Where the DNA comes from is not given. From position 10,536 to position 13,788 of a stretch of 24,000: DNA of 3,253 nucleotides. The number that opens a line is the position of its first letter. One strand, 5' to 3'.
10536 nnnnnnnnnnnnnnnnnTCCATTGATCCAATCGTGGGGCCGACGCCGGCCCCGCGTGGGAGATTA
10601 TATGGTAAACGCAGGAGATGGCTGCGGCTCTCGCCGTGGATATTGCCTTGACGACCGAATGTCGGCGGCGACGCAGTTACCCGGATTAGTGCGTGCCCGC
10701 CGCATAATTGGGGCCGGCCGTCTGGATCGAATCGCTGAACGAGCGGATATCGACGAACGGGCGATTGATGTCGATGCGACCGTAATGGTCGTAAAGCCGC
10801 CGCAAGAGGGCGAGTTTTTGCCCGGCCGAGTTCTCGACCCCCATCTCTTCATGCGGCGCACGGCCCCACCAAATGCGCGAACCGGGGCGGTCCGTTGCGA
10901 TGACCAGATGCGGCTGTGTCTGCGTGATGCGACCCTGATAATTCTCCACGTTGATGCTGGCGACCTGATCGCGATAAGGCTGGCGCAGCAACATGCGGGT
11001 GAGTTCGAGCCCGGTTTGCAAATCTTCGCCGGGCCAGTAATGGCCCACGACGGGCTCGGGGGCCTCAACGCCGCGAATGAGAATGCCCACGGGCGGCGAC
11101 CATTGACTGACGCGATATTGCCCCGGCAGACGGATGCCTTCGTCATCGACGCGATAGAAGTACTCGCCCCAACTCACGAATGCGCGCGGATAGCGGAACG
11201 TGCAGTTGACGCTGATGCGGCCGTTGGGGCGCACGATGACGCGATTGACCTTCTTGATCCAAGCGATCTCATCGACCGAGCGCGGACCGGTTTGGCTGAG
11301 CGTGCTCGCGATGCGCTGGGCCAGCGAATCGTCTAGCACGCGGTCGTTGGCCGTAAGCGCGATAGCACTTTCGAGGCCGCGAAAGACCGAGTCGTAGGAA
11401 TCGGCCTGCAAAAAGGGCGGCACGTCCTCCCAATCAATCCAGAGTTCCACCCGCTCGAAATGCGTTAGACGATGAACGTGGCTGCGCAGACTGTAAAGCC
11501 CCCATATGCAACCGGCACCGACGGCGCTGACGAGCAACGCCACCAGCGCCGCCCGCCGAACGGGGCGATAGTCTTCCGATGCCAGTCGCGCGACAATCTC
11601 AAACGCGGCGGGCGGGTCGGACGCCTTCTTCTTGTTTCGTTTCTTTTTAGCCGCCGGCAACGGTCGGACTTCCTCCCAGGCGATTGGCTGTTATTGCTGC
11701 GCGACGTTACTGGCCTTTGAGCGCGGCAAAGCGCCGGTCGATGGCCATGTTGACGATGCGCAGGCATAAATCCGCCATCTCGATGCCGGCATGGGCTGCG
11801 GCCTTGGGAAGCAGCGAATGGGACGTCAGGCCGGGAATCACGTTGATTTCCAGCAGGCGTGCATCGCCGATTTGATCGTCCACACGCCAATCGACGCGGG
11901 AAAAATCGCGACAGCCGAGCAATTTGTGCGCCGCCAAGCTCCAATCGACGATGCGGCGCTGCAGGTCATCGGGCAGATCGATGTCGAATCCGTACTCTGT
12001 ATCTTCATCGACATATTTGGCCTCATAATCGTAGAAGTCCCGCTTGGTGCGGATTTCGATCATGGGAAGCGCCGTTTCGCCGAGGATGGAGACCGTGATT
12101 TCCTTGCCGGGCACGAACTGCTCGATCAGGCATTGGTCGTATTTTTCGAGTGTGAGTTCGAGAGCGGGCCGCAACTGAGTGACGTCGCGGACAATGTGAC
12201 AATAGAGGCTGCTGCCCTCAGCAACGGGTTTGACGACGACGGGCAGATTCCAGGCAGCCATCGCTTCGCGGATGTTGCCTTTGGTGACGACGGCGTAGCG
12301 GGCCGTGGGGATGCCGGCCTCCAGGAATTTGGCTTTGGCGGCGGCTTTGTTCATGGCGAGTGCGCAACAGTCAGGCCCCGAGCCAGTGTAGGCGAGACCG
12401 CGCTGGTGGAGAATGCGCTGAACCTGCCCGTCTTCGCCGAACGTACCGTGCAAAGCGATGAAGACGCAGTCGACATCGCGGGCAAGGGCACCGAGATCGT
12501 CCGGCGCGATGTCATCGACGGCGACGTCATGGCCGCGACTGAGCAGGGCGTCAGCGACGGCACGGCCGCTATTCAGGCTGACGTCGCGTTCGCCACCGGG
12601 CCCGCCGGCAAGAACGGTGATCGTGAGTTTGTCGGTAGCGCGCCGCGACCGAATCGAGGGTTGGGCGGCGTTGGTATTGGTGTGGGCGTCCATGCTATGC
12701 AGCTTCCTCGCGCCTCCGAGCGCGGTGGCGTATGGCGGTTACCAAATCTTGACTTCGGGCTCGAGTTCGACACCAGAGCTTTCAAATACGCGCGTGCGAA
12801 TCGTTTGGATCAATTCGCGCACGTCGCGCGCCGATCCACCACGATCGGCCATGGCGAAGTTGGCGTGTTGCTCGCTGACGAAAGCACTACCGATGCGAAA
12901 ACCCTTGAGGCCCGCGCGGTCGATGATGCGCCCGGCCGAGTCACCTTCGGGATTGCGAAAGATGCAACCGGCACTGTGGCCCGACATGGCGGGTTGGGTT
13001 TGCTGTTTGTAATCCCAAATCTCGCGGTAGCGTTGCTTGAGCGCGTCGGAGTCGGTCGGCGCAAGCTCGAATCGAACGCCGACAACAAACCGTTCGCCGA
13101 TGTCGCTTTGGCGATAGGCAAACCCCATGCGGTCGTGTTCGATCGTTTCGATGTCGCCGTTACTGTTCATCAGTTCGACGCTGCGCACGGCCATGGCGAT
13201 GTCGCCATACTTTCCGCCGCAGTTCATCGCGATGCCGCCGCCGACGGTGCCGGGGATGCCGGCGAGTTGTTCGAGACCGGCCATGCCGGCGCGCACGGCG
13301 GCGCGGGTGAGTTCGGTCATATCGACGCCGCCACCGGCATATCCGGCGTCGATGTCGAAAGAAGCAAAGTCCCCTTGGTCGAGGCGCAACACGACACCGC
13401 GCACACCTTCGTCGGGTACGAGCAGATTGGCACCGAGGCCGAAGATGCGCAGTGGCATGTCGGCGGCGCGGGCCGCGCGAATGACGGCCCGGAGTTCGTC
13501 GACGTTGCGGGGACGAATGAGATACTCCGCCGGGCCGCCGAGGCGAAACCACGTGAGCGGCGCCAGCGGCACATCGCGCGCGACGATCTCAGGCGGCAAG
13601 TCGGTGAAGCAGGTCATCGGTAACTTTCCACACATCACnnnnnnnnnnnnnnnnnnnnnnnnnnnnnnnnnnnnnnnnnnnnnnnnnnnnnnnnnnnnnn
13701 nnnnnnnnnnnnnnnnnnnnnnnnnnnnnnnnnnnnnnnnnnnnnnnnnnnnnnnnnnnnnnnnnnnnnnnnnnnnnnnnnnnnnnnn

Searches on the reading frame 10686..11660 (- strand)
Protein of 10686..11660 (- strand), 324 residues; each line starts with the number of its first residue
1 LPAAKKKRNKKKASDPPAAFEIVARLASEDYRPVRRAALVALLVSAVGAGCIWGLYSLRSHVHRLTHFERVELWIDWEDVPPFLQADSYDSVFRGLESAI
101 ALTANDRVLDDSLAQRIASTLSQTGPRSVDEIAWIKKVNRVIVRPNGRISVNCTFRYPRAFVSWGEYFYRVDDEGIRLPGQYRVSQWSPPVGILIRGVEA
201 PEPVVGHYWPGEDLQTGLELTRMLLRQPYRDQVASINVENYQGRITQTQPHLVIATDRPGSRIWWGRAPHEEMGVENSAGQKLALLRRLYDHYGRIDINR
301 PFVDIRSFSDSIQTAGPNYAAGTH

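Call 4: search_protein_families(library=pfam, proteins=[window:10686-11660:-], max_evalue=1)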
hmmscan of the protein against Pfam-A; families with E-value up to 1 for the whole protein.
window:10686-11660:- (324 aa): 0 families

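Call 5: search_protein_families(library=ncbifam, proteins=[window:10686-11660:-], max_evalue=1)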
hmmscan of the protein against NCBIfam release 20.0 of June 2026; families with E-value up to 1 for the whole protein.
window:10686-11660:- (324 aa): 0 families

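Call 37: search_solved_structures(query=A3, max_evalue=10, show_alignments=2)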
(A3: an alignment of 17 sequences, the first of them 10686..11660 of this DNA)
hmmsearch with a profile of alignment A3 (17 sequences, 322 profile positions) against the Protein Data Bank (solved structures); distinct sequences matched with E-value up to 10: 1.
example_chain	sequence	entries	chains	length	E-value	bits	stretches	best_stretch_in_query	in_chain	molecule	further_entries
1m58_A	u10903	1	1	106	1.9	10.5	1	140-187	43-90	RC-RNase2 ribonuclease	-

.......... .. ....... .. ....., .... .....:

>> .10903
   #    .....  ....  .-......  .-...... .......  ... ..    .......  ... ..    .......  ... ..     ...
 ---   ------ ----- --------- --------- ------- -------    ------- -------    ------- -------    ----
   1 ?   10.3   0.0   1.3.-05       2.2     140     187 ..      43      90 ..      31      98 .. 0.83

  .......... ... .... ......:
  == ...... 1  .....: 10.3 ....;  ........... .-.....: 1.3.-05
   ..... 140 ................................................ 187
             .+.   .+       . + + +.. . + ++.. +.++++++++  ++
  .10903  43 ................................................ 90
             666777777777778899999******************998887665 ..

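Call 38: search_protein_families(library=pfam, alignment_id=A3, max_evalue=1)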
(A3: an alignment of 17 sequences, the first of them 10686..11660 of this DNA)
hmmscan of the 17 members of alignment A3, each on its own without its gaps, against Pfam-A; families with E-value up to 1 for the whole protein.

A. member 1, window:10686-11660:- (324 aa): 0 families

B. families by the number of members that match (of 17 scanned): 4 families
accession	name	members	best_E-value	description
PF03799.20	FtsQ_DivIB_C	2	0.016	Cell division protein FtsQ/DivIB, C-terminal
PF19770.4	DUF6256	1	0.022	Family of unknown function (DUF6256)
PF01788.22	PsbJ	1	0.11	PsbJ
PF18090.7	SoPB_HTH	1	0.24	Centromere-binding protein HTH domain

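Call 79: find_related_loci(query=A3, collection=metagenome_contigs, flank=6000)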
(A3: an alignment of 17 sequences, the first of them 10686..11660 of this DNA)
Query A3 (324 aa) in metagenome_contigs; peptide patterns used: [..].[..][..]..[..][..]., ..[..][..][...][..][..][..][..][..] (x = any residue, [..] = any of these).
194 stretches matched a pattern; 25 encode a relative of the query (tblastn E <= 1e-3); 25 distinct loci.
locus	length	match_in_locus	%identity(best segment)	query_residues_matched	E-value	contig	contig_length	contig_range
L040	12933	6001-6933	93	14-324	0e+0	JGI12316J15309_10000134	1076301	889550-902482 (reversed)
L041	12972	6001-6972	98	1-324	0e+0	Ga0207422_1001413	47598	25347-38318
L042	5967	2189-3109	40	2-312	3e-71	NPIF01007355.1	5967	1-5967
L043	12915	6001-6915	39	12-315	4e-66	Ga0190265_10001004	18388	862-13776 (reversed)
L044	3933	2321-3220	38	4-312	8e-65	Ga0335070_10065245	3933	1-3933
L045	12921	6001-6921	38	1-312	1e-64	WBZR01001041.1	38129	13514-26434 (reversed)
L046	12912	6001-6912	39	4-312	2e-64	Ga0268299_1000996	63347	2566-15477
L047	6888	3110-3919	41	36-312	4e-64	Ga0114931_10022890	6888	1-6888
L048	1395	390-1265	42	22-312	1e-67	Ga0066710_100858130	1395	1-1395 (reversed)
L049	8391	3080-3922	41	36-322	1e-63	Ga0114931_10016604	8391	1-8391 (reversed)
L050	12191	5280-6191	38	8-312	5e-63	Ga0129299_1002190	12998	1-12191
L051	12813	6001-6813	41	34-312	3e-62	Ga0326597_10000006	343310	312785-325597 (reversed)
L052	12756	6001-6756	41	54-312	3e-61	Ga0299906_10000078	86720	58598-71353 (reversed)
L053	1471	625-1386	41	51-312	5e-63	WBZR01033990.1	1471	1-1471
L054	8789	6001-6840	39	26-312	9e-60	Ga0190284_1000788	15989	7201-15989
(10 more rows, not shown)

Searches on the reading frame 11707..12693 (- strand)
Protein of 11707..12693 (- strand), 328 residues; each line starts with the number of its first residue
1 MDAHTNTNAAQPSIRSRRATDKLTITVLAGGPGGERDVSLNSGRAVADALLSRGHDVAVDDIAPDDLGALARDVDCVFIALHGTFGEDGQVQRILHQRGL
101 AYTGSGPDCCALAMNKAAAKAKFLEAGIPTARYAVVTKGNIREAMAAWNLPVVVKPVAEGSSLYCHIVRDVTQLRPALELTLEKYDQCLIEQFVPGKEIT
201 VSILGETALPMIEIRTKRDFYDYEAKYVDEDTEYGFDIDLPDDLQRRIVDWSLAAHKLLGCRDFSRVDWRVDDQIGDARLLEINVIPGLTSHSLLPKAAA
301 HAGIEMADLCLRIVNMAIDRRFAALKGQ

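Call 4: search_protein_families(library=pfam, proteins=[window:11707-12693:-], max_evalue=1)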
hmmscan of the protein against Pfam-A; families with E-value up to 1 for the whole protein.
window:11707-12693:- (328 aa): 8 families
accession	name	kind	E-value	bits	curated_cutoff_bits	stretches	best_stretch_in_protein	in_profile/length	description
PF07478.18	Dala_Dala_lig_C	-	4.4e-47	160.7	24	1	125-314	4-203/204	D-ala D-ala ligase C-terminus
PF01820.27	Dala_Dala_lig_N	-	4.1e-17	63.3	34.6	2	69-105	85-121/121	D-ala D-ala ligase N-terminus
PF02222.28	ATP-grasp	-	1.2e-05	25.4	27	1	125-201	5-84/179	ATP-grasp domain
PF13535.11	ATP-grasp_4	-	1.3e-05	25.3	27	1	149-284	2-149/160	ATP-grasp domain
PF02786.22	CPSase_L_D2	-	0.0026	17.8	19.8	1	116-285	2-178/211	Carbamoyl-phosphate synthase L chain, ATP binding domain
PF01071.24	GARS_A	-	0.0053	17.1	27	1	115-211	2-108/194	Phosphoribosylglycinamide synthetase, ATP-grasp (A) domain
PF02655.19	ATP-grasp_3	-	0.0082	16.7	23.2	1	147-213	29-90/160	ATP-grasp domain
PF15642.11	Tox-ODYAM1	-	0.36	10.2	25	1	34-72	292-327/385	Toxin in Odyssella and Amoebophilus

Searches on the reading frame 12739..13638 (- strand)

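Call 4: search_protein_families(library=pfam, proteins=[window:12739-13638:-], max_evalue=1)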
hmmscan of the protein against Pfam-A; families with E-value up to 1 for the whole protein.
window:12739-13638:- (299 aa): 3 families
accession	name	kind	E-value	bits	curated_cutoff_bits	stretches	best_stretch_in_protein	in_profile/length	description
PF02873.21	MurB_C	-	1.7e-29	102.4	27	1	201-298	3-98/99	UDP-N-acetylenolpyruvoylglucosamine reductase, C-terminal domain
PF01565.28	FAD_binding_4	-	5.1e-22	78.5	26.4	1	38-166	2-138/139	FAD binding domain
PF02986.19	Fn_bind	-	0.13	12.4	21.2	1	209-224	4-19/38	Fibronectin binding repeat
